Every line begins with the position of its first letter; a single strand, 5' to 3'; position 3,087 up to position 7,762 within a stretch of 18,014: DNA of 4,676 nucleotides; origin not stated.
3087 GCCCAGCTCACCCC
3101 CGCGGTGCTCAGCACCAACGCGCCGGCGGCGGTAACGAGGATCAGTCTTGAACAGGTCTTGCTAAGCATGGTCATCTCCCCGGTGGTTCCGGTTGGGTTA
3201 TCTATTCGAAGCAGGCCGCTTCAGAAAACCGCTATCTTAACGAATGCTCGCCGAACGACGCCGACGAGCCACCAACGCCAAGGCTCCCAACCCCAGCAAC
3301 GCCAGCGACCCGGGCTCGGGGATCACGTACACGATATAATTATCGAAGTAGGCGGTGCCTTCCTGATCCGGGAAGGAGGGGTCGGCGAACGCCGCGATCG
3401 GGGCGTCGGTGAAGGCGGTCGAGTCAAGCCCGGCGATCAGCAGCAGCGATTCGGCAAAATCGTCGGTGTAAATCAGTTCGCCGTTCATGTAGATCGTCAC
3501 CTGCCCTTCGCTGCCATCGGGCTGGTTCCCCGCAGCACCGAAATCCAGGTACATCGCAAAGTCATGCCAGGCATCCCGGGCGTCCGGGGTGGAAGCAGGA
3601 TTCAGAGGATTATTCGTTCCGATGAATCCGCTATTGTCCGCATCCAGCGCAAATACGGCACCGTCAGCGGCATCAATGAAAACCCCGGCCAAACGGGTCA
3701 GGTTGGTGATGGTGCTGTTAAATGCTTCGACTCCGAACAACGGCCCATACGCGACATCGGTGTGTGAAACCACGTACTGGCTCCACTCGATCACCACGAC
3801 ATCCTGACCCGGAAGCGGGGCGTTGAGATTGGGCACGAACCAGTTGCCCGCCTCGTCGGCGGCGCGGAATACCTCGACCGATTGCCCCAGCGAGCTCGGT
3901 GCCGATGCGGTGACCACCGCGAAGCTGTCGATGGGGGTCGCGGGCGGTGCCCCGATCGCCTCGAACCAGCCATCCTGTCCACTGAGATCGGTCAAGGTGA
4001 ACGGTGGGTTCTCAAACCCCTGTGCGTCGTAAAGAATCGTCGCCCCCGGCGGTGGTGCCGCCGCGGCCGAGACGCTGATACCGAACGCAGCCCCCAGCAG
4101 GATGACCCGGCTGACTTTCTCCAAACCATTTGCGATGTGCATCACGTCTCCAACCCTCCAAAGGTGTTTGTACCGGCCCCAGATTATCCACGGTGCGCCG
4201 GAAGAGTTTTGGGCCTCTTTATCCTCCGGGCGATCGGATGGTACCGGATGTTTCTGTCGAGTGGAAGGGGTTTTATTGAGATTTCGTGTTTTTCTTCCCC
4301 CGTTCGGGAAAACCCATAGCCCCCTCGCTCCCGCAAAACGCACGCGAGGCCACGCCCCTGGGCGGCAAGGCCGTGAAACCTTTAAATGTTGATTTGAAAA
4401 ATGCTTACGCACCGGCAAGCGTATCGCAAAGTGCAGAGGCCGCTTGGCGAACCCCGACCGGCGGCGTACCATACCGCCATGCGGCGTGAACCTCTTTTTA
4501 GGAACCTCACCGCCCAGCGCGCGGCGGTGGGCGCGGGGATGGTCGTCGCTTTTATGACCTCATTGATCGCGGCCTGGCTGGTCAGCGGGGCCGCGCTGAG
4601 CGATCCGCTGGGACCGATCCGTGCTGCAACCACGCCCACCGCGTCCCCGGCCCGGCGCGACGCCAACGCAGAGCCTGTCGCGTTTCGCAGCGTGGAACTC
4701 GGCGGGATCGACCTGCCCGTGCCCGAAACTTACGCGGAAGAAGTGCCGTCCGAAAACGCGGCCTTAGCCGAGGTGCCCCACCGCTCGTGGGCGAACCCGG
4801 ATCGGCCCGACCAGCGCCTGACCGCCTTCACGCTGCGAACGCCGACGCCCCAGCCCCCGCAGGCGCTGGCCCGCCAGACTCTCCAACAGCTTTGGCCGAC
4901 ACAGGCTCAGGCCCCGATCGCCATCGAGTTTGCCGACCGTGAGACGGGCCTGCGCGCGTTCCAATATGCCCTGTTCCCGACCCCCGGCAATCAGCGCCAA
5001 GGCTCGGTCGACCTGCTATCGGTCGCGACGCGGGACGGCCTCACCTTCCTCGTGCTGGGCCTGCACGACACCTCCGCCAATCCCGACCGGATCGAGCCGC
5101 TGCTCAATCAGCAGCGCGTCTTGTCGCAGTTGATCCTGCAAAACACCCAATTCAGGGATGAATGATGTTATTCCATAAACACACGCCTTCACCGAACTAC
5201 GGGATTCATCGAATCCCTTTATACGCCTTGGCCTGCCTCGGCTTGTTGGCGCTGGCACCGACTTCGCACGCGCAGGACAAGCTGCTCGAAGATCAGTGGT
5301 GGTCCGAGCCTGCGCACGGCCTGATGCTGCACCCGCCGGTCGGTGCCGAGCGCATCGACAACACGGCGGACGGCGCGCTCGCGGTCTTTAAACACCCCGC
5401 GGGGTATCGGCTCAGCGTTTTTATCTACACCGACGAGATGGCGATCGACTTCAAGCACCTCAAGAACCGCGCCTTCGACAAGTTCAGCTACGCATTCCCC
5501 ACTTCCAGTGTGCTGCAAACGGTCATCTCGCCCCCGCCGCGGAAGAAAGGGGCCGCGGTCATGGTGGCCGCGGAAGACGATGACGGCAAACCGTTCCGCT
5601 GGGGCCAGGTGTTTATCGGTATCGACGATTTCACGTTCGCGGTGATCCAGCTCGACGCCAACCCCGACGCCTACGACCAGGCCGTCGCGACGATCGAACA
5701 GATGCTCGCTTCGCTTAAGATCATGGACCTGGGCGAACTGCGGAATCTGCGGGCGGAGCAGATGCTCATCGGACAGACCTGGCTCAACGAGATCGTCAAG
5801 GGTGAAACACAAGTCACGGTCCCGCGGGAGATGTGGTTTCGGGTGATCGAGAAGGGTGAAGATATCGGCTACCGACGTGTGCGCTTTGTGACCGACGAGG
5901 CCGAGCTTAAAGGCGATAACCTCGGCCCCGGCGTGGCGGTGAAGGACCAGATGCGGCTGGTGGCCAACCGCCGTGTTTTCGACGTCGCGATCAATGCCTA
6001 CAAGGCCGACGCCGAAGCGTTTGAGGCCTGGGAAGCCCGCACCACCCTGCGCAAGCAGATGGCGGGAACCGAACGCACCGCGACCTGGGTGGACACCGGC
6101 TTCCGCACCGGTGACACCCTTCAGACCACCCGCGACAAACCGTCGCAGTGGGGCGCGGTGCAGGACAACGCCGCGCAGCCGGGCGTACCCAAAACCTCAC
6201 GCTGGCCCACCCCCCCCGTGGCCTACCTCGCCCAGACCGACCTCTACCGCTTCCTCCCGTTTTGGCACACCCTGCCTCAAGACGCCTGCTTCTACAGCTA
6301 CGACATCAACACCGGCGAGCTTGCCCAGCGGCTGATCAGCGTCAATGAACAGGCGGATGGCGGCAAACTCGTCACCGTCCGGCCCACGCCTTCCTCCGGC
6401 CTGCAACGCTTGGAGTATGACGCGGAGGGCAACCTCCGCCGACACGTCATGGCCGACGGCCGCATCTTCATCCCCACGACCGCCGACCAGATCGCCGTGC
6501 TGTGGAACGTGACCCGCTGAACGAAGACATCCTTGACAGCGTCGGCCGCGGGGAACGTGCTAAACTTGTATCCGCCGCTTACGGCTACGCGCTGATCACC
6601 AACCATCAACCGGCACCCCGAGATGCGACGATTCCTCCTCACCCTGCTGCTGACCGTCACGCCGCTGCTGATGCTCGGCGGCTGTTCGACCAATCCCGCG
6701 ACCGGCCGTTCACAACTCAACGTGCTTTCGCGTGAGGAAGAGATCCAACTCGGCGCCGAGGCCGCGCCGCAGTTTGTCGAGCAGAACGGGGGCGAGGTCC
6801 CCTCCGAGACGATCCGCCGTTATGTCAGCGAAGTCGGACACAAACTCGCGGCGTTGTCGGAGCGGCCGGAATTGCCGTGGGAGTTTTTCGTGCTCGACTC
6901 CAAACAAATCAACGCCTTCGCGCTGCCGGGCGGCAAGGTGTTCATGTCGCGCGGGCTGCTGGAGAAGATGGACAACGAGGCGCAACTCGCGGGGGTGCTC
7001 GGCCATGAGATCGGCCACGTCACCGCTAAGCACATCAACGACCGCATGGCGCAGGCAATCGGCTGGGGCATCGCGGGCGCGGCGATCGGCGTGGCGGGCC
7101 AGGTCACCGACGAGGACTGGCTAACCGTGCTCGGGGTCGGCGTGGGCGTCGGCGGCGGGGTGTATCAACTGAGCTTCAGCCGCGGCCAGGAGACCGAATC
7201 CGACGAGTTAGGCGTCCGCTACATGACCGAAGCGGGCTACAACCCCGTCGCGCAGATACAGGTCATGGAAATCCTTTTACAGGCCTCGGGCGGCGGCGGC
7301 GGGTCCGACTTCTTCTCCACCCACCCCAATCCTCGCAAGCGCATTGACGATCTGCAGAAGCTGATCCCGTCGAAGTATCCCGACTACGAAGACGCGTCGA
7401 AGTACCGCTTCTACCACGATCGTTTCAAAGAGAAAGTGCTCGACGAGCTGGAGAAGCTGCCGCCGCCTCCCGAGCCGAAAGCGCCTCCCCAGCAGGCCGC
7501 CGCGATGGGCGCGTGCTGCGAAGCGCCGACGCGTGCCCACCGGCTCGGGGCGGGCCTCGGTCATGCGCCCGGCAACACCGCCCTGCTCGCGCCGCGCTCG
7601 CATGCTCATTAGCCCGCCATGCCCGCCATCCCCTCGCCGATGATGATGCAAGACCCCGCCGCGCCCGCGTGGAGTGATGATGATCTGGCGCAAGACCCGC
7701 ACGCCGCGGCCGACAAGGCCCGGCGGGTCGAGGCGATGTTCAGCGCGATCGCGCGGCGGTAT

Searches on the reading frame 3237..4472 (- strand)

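Call 6: search_protein_families(library=pfam, proteins=[window:3237-4472:-], max_evalue=0.001)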
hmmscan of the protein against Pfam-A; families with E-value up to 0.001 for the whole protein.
window:3237-4472:- (411 aa): 1 family
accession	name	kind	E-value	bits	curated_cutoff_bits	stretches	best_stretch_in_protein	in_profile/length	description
PF07589.16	PEP-CTERM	-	1.5e-06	28.5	20.7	1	384-405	2-24/24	PEP-CTERM motif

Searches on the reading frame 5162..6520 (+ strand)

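Call 6: search_protein_families(library=pfam, proteins=[window:5162-6520:+], max_evalue=0.001)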
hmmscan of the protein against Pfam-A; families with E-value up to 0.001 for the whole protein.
window:5162-6520:+ (452 aa): 0 families

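Call 19: search_protein_families(library=pfam, proteins=[window:5162-6520:+], max_evalue=1)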
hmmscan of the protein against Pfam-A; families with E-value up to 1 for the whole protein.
window:5162-6520:+ (452 aa): 2 families
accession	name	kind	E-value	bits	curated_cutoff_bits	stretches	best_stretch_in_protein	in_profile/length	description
PF05593.20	RHS_repeat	-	0.023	15.5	22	1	401-434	5-37/38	RHS Repeat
PF03210.18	Paramyx_P_V_C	-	0.14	12.5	25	1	164-191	19-46/154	Paramyxovirus P/V phosphoprotein C-terminal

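Call 66: search_protein_families(library=ncbifam, proteins=[window:5162-6520:+], max_evalue=0.1)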
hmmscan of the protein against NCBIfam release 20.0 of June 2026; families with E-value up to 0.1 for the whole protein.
window:5162-6520:+ (452 aa): 1 family
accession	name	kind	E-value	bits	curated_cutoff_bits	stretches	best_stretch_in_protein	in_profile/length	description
TIGR01643.1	YD_repeat_2x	repeat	0.0061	17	15.8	1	414-435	17-38/42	YD repeat-containing protein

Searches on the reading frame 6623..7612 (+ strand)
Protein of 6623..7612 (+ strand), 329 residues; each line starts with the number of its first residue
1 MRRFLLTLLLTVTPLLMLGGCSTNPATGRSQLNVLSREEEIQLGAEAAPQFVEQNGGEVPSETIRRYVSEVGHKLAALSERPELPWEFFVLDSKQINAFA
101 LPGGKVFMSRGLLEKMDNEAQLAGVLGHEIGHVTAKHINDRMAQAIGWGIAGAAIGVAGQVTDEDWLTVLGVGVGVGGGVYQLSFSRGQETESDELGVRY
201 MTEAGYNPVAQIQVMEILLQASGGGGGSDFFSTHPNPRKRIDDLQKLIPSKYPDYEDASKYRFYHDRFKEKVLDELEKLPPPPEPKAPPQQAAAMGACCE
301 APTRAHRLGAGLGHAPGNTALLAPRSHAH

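Call 6: search_protein_families(library=pfam, proteins=[window:6623-7612:+], max_evalue=0.001)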
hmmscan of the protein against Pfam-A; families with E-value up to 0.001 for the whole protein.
window:6623-7612:+ (329 aa): 1 family
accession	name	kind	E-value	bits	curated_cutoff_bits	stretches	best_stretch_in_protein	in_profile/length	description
PF01435.24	Peptidase_M48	-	5.6e-39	134.3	20.3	1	66-247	5-185/186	Peptidase family M48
